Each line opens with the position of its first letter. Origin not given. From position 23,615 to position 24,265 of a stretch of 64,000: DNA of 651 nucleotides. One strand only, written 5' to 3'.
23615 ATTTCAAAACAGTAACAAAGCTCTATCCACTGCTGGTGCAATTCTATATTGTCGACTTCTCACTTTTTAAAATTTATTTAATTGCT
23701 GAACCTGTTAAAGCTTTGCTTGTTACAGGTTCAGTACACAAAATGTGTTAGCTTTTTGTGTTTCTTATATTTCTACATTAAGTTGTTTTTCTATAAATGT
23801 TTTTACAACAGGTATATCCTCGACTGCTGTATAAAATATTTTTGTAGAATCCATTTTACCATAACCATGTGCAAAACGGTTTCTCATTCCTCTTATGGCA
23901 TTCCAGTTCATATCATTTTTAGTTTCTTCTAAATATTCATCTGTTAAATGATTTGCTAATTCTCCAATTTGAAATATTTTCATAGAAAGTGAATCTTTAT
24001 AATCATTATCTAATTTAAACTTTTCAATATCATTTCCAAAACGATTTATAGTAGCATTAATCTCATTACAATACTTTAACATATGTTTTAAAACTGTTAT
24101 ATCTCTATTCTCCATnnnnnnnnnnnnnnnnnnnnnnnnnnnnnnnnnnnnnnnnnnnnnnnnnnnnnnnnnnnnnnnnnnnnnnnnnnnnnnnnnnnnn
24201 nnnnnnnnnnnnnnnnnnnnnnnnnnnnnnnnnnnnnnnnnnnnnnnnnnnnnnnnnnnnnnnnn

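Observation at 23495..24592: HepT/MNT (type VII) toxin-antitoxin cassette inserted between rpoB and rpoC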

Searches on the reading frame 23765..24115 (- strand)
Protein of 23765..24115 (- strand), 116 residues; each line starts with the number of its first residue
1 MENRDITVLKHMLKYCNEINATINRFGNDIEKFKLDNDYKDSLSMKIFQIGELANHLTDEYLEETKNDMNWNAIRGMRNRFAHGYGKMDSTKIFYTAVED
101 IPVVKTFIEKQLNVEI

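Call 3: search_protein_families(library=pfam, proteins=[window:23765-24115:-], max_evalue=0.01)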
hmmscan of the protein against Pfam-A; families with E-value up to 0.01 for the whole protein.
window:23765-24115:- (116 aa): 1 family
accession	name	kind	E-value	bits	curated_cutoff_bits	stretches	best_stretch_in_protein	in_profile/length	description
PF01934.22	HepT-like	-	3.7e-15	56.1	23.5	1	15-110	4-119/120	Ribonuclease HepT-like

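Call 4: search_protein_families(library=ncbifam, proteins=[window:23765-24115:-], max_evalue=0.01)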
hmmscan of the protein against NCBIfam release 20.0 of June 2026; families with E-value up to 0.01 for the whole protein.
window:23765-24115:- (116 aa): 1 family
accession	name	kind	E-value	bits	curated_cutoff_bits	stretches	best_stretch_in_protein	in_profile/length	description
NF047751.1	HepT_toxin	equivalog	3.9e-05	23.5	60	1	68-106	81-119/120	type VII toxin-antitoxin system HepT family RNase toxin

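Call 10: find_encoding_contigs(protein=window:23765-24115:-, flank=6000, max_places=10)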
Protein window:23765-24115:- (116 aa): 20 contigs read that carry it; 10 places shown.
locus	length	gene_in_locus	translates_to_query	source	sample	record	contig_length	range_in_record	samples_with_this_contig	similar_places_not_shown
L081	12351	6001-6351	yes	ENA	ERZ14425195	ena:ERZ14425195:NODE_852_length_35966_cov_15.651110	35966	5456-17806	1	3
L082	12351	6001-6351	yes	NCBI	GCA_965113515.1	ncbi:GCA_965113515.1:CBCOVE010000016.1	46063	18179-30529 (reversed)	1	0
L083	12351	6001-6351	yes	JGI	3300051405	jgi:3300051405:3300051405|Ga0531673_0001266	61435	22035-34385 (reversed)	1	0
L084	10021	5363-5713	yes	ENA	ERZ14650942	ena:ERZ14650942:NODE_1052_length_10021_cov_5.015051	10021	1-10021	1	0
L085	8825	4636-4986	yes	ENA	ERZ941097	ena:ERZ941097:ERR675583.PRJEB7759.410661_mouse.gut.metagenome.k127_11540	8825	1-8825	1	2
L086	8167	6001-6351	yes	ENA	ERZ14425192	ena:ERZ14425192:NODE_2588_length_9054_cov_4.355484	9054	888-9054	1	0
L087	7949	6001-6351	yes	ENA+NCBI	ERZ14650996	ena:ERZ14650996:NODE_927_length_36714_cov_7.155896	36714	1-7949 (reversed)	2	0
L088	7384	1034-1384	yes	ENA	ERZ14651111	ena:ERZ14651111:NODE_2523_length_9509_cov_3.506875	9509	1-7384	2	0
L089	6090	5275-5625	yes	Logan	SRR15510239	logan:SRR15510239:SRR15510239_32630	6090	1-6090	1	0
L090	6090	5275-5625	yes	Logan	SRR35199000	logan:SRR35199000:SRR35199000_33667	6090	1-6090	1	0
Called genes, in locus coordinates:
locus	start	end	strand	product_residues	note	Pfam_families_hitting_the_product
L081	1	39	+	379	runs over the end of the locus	PF01594:AI-2E_transport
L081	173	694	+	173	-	-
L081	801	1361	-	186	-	PF06695:Sm_multidrug_ex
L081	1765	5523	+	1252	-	PF04563:RNA_pol_Rpb2_1, PF04561:RNA_pol_Rpb2_2, PF04565:RNA_pol_Rpb2_3, PF10385:RNA_pol_Rpb2_45, PF00562:RNA_pol_Rpb2_6, PF04560:RNA_pol_Rpb2_7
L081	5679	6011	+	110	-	PF22600:MTPAP-like_central (weak), PF01909:NTP_transf_2, PF18765:Polbeta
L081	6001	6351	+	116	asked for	PF01934:HepT-like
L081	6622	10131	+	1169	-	PF04997:RNA_pol_Rpb1_1, PF00623:RNA_pol_Rpb1_2, PF04983:RNA_pol_Rpb1_3, PF05000:RNA_pol_Rpb1_4, PF04998:RNA_pol_Rpb1_5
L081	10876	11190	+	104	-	-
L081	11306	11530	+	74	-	-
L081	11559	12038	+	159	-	PF00383:dCMP_cyt_deam_1, PF14437:MafB19-deam, PF14439:Bd3614-deam (weak)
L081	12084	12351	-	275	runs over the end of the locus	PF00933:Glyco_hydro_3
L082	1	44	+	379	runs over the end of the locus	PF01594:AI-2E_transport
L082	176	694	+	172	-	-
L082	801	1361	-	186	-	PF06695:Sm_multidrug_ex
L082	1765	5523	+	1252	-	PF04563:RNA_pol_Rpb2_1, PF04561:RNA_pol_Rpb2_2, PF04565:RNA_pol_Rpb2_3, PF10385:RNA_pol_Rpb2_45, PF00562:RNA_pol_Rpb2_6, PF04560:RNA_pol_Rpb2_7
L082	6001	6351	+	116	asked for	PF01934:HepT-like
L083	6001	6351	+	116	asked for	PF01934:HepT-like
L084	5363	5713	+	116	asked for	PF01934:HepT-like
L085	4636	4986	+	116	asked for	PF01934:HepT-like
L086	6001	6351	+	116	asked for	PF01934:HepT-like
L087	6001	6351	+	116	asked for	PF01934:HepT-like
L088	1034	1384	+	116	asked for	PF01934:HepT-like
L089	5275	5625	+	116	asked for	PF01934:HepT-like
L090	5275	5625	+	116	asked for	PF01934:HepT-like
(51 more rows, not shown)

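Call 12: find_homologous_proteins(query=window:23765-24115:-, max_evalue=0.00001)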
Query window:23765-24115:- (116 aa): 97 proteins with E <= 0.00001 among 104 candidates.
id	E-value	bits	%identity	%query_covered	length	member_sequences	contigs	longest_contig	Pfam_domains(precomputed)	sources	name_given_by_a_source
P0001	2.3e-65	236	90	100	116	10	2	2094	PF01934.23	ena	-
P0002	3.6e-64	232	92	97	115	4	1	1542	PF01934.23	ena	-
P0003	2.9e-61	222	86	97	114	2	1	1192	PF01934.23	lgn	-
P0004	4.2e-60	219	86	97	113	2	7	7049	PF01934.23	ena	-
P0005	5.2e-60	218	86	97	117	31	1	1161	PF01934.23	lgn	-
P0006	9.0e-60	218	86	97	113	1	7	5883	PF01934.23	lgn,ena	-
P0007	1.0e-59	217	85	97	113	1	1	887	PF01934.23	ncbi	-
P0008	1.2e-59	217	85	97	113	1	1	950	PF01934.23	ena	-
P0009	1.6e-59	217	86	97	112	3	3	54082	PF01934.23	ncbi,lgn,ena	-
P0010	2.0e-59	216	85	97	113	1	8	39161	PF01934.23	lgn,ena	-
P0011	2.9e-59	216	84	97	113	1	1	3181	PF01934.23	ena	-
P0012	4.6e-59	215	83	97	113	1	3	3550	PF01934.23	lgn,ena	-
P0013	5.6e-59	215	83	97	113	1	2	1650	PF01934.23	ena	-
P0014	9.5e-59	214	82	97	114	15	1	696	PF01934.23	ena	-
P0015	1.9e-58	213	82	97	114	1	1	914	PF01934.23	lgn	-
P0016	2.0e-58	213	83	97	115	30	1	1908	PF01934.23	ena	-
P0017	2.1e-58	213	82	99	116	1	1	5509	PF01934.23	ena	-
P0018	2.6e-58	213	80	97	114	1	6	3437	PF01934.23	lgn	-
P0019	2.8e-58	213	83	97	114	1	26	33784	PF01934.23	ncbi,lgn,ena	-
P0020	2.9e-58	213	83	97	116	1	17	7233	PF01934.23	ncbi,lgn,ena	-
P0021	3.1e-58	213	83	97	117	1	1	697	PF01934.23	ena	-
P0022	3.4e-58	212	82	97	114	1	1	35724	PF01934.23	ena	-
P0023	3.5e-58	212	81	97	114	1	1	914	PF01934.23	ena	-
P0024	3.5e-58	212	83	97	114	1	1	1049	PF01934.23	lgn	-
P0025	3.7e-58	212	84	97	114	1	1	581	PF01934.23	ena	-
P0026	4.4e-58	212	84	97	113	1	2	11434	PF01934.23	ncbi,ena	-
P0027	5.6e-58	212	81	97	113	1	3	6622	PF01934.23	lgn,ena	-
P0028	6.7e-58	212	82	97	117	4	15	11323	PF01934.23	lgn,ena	-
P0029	6.8e-58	211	83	97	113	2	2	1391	PF01934.23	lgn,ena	-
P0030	7.1e-58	211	83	97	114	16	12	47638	PF01934.23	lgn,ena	-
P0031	9.4e-58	211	82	97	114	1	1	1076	PF01934.23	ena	-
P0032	1.1e-57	211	83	97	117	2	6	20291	PF01934.23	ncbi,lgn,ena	-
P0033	1.2e-57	211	82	97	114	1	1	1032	PF01934.23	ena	-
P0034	1.3e-57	211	83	97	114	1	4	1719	PF01934.23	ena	-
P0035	1.4e-57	211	82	97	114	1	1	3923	PF01934.23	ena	-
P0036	2.3e-57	210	81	97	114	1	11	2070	PF01934.23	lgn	-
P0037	3.8e-57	209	81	97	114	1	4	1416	PF01934.23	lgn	-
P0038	5.2e-57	209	81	97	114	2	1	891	PF01934.23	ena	-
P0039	8.6e-57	208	81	98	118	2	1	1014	PF01934.23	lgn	-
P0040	1.3e-56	207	81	97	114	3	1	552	PF01934.23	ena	-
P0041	1.7e-56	207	82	97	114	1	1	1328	PF01934.23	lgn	-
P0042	2.2e-56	207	80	97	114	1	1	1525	PF01934.23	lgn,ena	-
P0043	2.3e-56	207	81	97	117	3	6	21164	PF01934.23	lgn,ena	-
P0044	2.5e-56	206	78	97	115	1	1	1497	PF01934.23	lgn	-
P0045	5.0e-56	205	77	99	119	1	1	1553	PF01934.23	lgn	-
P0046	5.4e-56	205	79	97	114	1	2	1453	PF01934.23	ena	-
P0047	1.2e-55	204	79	97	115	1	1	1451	PF01934.23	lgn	-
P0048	2.0e-55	204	80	97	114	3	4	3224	PF01934.23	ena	-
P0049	6.3e-55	202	80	97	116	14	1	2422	PF01934.23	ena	-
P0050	1.1e-54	201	79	97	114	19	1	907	PF01934.23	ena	-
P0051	4.1e-54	199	77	97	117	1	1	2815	PF01934.23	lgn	-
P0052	4.7e-54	199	78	97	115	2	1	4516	PF01934.23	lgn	-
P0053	7.2e-54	199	78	97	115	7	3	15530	PF01934.23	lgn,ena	-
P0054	1.6e-52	194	78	96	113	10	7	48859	PF01934.23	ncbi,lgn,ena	-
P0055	3.2e-51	190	83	87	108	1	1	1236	PF01934.23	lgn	-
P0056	1.0e-48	182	73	97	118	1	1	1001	PF01934.23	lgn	-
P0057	1.2e-47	179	72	95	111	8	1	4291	PF01934.23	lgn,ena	-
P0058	2.1e-45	171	86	78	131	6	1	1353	PF01934.23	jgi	-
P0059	3.2e-40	155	81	72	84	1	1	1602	PF01934.23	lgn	-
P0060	1.2e-39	153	81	72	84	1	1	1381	PF01934.23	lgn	-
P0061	8.6e-39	150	64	94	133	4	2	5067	PF01934.23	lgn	-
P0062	1.5e-37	146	60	95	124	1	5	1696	PF01934.23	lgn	-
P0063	1.1e-36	143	57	96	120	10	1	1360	PF01934.23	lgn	-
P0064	1.4e-35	140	57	95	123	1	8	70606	PF01934.23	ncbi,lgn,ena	-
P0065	2.4e-35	139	56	95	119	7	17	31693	PF01934.23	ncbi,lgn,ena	-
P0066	6.7e-35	137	56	97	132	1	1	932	PF01934.23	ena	-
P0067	8.5e-35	137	55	96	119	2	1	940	PF01934.23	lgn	-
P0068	1.5e-34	136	55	95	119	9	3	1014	PF01934.23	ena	-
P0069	2.5e-34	136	63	87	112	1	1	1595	PF01934.23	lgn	-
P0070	3.6e-34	135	55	95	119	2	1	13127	PF01934.23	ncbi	-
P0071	9.9e-34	134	55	95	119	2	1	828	PF01934.23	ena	-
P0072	5.2e-33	131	55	95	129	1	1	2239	PF01934.23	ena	-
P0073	7.0e-33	131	54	95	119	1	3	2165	PF01934.23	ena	-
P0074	7.8e-33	131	87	59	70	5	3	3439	PF01934.23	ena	-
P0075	5.0e-32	128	84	59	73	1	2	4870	PF01934.23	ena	-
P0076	5.2e-32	128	55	97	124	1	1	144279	PF01934.23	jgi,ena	-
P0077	1.1e-31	127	61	83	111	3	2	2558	PF01934.23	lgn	-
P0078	3.8e-31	125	54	95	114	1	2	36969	PF01934.23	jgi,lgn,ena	-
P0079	7.8e-31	124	56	87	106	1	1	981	PF01934.23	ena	-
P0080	1.4e-30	124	81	59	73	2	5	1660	PF01934.23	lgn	-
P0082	7.9e-30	121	50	97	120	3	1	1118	PF01934.23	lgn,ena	-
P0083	7.9e-30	121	52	97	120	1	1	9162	PF01934.23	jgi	jgi:uncharacterized protein with HEPN domain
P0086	3.1e-27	113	48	97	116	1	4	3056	PF01934.23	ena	-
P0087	1.6e-26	111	56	81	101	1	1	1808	PF01934.23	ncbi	-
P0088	5.2e-26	109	47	96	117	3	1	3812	PF01934.23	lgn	-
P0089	2.3e-24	104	48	95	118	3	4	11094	PF01934.23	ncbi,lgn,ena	-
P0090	5.1e-24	102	42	95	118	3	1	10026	PF01934.23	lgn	-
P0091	6.1e-24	102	45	99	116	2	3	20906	PF01934.23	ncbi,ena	-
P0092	1.4e-23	101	45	97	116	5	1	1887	PF01934.23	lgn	-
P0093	1.8e-23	101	41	95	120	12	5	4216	PF01934.23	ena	-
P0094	5.8e-23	99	43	97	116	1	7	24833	PF01934.23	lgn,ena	-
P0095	2.4e-22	97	44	96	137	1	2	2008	PF01934.23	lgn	-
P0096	6.5e-21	92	53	79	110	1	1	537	PF01934.23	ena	-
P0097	2.6e-15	74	83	35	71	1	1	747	PF01934.23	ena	-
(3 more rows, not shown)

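Call 14: find_encoding_contigs(protein=P0009, flank=6000, max_places=3)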
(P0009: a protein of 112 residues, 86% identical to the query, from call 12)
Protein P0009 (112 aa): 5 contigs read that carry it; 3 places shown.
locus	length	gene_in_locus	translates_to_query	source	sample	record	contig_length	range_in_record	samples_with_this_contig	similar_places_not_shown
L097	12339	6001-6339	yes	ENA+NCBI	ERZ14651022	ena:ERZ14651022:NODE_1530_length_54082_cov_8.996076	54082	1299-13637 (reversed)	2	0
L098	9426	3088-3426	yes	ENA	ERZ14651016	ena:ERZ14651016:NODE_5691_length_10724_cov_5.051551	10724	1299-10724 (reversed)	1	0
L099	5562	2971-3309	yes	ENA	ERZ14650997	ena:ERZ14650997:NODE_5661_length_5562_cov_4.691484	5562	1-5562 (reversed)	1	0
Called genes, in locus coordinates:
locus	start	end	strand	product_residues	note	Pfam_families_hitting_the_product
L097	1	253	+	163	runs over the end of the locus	PF06695:Sm_multidrug_ex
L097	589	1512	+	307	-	-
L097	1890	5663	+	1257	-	PF04563:RNA_pol_Rpb2_1, PF04561:RNA_pol_Rpb2_2, PF04565:RNA_pol_Rpb2_3, PF10385:RNA_pol_Rpb2_45, PF00562:RNA_pol_Rpb2_6, PF04560:RNA_pol_Rpb2_7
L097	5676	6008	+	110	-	PF22600:MTPAP-like_central (weak), PF01909:NTP_transf_2, PF18765:Polbeta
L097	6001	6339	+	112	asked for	PF01934:HepT-like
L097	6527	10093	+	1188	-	PF04997:RNA_pol_Rpb1_1, PF00623:RNA_pol_Rpb1_2, PF04983:RNA_pol_Rpb1_3, PF05000:RNA_pol_Rpb1_4, PF04998:RNA_pol_Rpb1_5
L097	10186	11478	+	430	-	PF13173:AAA_14, PF13635:DUF4143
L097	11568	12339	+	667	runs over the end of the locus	PF24898:GGDEF_GdpP, PF01368:DHH, PF02272:DHHA1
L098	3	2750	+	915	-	?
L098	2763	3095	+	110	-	PF22600:MTPAP-like_central (weak), PF01909:NTP_transf_2, PF18765:Polbeta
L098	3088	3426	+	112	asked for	PF01934:HepT-like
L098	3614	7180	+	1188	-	PF04997:RNA_pol_Rpb1_1, PF00623:RNA_pol_Rpb1_2, PF04983:RNA_pol_Rpb1_3, PF05000:RNA_pol_Rpb1_4, PF04998:RNA_pol_Rpb1_5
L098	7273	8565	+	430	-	PF13173:AAA_14, PF13635:DUF4143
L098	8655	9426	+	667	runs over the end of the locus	PF24898:GGDEF_GdpP, PF01368:DHH, PF02272:DHHA1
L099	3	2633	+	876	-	?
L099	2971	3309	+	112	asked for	PF01934:HepT-like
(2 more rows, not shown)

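Call 15: find_encoding_contigs(protein=P0054, flank=6000, max_places=3)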
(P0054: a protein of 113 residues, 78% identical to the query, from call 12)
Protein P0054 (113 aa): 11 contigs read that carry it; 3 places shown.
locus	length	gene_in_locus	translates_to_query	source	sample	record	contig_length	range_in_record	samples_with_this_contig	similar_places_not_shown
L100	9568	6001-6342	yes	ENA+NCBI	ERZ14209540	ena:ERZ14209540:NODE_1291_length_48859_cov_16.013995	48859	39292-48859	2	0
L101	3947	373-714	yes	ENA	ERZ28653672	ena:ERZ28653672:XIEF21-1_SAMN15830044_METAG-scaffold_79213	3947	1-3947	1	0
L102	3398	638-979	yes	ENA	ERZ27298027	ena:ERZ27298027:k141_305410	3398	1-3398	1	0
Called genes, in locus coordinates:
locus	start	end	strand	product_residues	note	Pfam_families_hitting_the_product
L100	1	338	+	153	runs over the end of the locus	PF05103:DivIVA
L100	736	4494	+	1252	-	PF04563:RNA_pol_Rpb2_1, PF04561:RNA_pol_Rpb2_2, PF04565:RNA_pol_Rpb2_3, PF10385:RNA_pol_Rpb2_45, PF00562:RNA_pol_Rpb2_6, PF04560:RNA_pol_Rpb2_7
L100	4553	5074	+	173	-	-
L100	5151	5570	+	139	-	-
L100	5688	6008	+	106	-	PF01909:NTP_transf_2, PF18765:Polbeta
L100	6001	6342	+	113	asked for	PF01934:HepT-like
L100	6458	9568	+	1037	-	?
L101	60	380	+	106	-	PF01909:NTP_transf_2, PF18765:Polbeta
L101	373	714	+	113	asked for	PF01934:HepT-like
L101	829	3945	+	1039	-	?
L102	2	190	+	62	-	?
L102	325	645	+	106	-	PF01909:NTP_transf_2, PF18765:Polbeta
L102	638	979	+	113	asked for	PF01934:HepT-like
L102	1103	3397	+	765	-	?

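Call 16: find_encoding_contigs(protein=P0064, flank=6000, max_places=3)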
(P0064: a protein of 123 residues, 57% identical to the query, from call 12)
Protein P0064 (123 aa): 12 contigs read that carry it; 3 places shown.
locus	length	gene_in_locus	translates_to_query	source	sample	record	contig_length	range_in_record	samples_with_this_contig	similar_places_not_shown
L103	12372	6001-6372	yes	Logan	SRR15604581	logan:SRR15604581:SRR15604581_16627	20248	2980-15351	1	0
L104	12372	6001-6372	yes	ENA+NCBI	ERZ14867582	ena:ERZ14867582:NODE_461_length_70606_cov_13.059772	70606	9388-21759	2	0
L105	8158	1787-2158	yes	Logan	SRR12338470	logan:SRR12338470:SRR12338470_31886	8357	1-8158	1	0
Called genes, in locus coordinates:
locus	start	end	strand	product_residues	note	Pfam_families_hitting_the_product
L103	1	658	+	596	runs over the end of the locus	PF01541:GIY-YIG, PF27096:UvrC_M, PF02151:UVR, PF22920:UvrC_RNaseH, PF08459:UvrC_RNaseH_dom, PF12826:HHH_2 (weak), PF14520:HHH_5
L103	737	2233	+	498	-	-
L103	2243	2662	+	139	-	PF02254:TrkA_N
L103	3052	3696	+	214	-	-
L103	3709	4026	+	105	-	PF04993:TfoX_N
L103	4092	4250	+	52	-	-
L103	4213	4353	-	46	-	-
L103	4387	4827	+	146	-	-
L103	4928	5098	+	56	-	-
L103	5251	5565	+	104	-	PF12844:HTH_19, PF01381:HTH_3, PF13443:HTH_26 (weak), PF13560:HTH_31, PF07022:Phage_CI_repr (weak)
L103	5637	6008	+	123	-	PF22600:MTPAP-like_central (weak), PF01909:NTP_transf_2, PF18765:Polbeta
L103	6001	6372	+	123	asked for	PF01934:HepT-like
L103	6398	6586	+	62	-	-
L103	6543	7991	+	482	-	PF00912:Transgly, PF00905:Transpeptidase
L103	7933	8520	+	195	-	PF00905:Transpeptidase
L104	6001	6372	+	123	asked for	PF01934:HepT-like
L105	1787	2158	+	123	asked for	PF01934:HepT-like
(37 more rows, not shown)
